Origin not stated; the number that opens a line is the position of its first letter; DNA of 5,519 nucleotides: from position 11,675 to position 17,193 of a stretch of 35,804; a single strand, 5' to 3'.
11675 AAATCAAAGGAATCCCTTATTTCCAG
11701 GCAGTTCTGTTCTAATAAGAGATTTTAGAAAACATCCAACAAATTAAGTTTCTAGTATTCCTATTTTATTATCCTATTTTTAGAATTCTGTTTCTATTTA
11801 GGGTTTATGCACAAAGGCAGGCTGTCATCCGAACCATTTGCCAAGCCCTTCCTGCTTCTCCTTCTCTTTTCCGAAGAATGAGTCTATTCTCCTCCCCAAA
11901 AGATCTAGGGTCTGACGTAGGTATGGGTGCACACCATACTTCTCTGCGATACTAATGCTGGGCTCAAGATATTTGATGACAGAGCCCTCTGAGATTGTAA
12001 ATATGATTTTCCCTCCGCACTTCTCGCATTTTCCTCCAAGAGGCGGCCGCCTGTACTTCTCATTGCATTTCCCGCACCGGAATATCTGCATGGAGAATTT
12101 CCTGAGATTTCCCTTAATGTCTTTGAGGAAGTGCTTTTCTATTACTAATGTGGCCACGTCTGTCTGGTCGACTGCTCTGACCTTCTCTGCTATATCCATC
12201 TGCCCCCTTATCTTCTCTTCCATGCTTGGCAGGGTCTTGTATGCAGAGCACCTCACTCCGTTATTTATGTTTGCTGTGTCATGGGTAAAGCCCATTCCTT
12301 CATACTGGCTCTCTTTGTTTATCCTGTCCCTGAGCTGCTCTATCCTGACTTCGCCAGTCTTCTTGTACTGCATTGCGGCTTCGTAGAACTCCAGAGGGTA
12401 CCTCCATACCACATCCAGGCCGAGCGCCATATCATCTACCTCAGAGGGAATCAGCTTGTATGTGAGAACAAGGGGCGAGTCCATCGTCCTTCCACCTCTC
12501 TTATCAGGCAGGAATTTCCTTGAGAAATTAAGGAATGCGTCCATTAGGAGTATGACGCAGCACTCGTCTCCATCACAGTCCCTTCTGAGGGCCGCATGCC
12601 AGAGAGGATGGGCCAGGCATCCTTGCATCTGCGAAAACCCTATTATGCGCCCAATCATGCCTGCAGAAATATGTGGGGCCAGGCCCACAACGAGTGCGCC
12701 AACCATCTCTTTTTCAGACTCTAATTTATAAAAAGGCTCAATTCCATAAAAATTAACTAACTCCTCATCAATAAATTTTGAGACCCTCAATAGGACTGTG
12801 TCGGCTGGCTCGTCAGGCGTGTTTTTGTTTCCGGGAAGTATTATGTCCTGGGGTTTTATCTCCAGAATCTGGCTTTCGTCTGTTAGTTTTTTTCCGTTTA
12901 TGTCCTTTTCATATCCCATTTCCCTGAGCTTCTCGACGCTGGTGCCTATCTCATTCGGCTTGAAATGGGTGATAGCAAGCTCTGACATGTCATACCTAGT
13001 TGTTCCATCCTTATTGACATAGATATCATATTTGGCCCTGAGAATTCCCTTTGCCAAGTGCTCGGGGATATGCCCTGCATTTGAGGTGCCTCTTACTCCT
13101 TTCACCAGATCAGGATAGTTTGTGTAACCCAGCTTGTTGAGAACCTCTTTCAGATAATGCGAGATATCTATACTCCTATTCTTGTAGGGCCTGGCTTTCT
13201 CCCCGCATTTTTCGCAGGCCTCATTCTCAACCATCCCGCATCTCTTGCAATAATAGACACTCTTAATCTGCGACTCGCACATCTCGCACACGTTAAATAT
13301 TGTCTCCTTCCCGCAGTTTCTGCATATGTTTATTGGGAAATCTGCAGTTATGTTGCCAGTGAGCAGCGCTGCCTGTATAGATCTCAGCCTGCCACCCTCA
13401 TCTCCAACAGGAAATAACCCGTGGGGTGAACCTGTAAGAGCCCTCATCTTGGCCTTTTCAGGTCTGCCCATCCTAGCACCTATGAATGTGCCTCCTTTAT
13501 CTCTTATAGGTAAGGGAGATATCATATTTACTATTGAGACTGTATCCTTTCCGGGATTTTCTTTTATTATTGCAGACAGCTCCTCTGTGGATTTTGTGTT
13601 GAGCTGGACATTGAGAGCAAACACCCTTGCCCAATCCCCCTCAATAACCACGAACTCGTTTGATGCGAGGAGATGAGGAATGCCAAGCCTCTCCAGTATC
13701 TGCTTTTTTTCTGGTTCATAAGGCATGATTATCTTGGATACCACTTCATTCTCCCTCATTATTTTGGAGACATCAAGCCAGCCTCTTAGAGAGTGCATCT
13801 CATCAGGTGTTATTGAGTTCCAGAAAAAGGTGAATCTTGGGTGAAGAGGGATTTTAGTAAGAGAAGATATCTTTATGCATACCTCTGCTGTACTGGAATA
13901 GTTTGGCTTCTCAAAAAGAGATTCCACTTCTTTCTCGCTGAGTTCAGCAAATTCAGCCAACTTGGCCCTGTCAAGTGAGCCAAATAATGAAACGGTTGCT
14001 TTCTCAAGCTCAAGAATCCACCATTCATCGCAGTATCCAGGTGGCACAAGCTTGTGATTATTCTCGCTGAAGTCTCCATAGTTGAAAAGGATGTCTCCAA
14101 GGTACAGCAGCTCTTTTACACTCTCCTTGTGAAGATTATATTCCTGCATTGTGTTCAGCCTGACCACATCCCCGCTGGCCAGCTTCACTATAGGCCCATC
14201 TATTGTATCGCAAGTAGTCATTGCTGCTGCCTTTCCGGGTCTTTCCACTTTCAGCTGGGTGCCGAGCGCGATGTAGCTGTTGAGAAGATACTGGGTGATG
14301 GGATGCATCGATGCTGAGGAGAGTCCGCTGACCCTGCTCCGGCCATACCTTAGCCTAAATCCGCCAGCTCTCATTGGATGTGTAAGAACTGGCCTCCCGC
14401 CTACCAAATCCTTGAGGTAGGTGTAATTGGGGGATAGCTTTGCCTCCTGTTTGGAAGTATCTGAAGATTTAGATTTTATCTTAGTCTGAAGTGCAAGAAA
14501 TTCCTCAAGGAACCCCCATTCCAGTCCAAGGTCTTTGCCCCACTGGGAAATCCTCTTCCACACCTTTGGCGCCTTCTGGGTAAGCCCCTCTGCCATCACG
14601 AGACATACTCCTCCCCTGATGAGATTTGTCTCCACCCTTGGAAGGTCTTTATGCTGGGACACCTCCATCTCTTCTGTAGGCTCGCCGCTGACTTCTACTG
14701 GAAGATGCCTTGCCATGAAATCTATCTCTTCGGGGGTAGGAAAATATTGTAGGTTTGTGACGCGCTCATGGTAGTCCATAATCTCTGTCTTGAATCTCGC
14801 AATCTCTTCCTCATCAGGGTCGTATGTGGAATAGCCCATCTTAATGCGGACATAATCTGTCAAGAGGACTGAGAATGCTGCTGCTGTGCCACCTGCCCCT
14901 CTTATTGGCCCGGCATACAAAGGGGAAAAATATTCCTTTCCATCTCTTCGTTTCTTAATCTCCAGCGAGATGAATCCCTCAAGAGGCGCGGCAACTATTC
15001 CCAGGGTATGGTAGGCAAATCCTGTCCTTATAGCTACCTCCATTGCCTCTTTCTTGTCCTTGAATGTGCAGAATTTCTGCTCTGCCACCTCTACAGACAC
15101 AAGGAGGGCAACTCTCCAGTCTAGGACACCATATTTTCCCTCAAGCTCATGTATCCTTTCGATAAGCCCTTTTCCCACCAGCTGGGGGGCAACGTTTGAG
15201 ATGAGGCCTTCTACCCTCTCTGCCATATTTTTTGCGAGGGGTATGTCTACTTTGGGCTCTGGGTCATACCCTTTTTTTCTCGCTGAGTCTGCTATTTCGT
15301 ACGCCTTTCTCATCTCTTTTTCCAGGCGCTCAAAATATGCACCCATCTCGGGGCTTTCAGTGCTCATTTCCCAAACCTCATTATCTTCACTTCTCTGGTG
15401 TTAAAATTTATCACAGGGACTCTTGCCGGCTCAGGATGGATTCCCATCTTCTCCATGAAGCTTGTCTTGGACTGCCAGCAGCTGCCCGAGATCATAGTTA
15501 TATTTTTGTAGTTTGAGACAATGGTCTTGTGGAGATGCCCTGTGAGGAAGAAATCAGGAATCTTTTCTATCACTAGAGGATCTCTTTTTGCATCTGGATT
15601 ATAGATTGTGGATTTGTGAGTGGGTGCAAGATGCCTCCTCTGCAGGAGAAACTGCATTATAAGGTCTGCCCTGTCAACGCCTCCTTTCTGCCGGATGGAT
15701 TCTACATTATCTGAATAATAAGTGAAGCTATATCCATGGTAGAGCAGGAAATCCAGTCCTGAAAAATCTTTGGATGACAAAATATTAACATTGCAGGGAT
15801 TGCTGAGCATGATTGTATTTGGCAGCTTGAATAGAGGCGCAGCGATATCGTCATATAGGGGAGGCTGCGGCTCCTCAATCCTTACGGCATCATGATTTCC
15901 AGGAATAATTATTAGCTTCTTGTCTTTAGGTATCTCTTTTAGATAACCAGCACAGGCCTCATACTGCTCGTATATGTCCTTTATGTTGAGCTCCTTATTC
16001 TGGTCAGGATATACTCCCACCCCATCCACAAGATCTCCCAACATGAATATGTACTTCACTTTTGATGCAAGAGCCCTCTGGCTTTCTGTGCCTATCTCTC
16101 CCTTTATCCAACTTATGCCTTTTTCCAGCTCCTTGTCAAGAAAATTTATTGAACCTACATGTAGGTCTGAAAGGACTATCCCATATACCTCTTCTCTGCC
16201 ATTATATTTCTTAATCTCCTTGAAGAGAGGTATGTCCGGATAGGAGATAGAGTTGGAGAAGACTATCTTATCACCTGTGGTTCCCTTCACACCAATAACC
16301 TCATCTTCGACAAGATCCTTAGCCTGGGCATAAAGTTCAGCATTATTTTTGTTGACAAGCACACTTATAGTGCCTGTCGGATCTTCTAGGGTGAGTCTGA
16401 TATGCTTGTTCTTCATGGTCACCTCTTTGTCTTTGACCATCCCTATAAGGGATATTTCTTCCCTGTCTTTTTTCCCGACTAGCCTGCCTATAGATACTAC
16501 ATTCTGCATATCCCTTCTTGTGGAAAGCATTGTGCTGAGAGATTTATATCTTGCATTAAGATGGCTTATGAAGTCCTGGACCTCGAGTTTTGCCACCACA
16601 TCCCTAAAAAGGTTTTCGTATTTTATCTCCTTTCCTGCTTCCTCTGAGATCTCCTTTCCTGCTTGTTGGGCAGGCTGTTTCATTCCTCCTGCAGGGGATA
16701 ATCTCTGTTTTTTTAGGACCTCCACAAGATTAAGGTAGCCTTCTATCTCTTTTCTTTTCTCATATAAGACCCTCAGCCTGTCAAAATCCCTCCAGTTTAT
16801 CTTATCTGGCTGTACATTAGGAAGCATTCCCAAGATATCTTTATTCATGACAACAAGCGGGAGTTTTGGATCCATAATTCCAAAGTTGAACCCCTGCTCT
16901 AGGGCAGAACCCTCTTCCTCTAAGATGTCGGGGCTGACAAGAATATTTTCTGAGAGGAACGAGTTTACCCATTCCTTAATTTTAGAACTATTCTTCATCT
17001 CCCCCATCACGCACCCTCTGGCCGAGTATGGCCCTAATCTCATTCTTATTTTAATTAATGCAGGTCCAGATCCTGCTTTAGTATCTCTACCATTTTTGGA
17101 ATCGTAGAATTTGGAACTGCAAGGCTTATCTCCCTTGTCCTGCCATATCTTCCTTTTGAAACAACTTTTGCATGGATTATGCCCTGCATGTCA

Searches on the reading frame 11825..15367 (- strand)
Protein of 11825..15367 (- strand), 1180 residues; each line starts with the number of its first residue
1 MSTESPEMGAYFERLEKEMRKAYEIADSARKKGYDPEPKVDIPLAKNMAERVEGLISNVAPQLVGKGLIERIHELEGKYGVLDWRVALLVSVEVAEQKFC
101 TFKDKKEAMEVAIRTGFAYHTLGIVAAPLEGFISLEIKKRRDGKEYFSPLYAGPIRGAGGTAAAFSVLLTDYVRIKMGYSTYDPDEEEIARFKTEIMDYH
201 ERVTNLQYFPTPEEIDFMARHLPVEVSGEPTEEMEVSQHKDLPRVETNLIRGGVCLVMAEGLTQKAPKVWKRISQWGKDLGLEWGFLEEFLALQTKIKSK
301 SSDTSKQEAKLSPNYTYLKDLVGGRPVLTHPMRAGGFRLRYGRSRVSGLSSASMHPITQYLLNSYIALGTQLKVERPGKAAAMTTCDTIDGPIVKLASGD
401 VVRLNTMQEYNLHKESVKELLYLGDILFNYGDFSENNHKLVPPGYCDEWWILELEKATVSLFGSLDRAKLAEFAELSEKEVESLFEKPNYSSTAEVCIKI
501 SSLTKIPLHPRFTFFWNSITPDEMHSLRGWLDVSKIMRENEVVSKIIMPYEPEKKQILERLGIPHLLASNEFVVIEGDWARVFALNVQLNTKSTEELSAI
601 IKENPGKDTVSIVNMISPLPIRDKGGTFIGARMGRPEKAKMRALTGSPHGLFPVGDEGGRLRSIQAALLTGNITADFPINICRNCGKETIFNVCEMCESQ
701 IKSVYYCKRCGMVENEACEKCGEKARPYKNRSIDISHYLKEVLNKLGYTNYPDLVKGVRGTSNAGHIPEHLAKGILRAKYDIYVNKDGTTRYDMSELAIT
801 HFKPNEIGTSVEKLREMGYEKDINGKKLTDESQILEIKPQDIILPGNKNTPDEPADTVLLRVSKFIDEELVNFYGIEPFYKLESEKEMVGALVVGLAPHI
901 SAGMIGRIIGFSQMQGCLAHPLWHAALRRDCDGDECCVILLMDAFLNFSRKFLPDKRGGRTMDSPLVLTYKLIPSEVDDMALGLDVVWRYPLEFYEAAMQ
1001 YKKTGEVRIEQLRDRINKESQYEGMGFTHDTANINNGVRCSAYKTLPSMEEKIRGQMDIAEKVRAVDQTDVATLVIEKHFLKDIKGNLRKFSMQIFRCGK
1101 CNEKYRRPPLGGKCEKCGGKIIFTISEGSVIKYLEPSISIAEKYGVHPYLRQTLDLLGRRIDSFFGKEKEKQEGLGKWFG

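Call 9: search_protein_families(library=pfam, proteins=[window:11825-15367:-])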
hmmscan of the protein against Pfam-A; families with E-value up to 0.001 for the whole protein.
window:11825-15367:- (1180 aa): 3 families
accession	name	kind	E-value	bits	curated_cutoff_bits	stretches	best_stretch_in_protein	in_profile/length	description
PF24846.1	PolC_DP2_cat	-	6.2e-121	403.4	24.3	1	753-1052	6-299/299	DNA polymerase II large subunit DP2, catalytic domain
PF24844.1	PolC_DP2_central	-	6.8e-119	397.5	24.3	1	306-712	3-368/372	DNA polymerase II large subunit DP2, central domain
PF03833.19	PolC_DP2_N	-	4.7e-89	298.6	24.3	1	11-291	2-269/271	DNA polymerase II large subunit DP2, N-terminal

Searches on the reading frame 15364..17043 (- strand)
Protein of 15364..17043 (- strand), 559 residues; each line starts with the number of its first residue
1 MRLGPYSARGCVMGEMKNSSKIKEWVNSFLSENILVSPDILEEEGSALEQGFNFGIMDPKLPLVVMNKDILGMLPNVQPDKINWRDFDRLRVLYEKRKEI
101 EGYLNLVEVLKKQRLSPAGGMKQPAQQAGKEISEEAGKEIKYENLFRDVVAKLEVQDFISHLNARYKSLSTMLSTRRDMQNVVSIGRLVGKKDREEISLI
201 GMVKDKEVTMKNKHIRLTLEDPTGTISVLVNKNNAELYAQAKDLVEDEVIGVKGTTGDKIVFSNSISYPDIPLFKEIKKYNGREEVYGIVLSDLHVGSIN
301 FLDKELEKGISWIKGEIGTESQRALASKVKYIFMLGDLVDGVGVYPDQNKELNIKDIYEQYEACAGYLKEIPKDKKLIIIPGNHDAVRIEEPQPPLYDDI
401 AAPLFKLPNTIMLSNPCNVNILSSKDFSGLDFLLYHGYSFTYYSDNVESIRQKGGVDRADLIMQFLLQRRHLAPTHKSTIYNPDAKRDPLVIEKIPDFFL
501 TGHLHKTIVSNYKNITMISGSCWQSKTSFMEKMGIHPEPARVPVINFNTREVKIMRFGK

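Call 9: search_protein_families(library=pfam, proteins=[window:15364-17043:-])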
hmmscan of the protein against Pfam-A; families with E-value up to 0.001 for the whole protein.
window:15364-17043:- (559 aa): 4 families
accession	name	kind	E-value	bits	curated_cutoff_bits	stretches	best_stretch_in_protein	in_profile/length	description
PF00149.33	Metallophos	-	3.8e-10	41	21.5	1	290-506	5-190/191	Calcineurin-like phosphoesterase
PF04042.21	DNA_pol_E_B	-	4.1e-10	39.9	29.1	1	314-503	27-203/210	DNA polymerase alpha/epsilon subunit B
PF01336.31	tRNA_anti-codon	-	2.9e-08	34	27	1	198-255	2-56/75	OB-fold nucleic acid binding domain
PF25507.1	OB_POT1A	-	0.00036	20.8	27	1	205-242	47-84/127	POT1A-like, OB fold domain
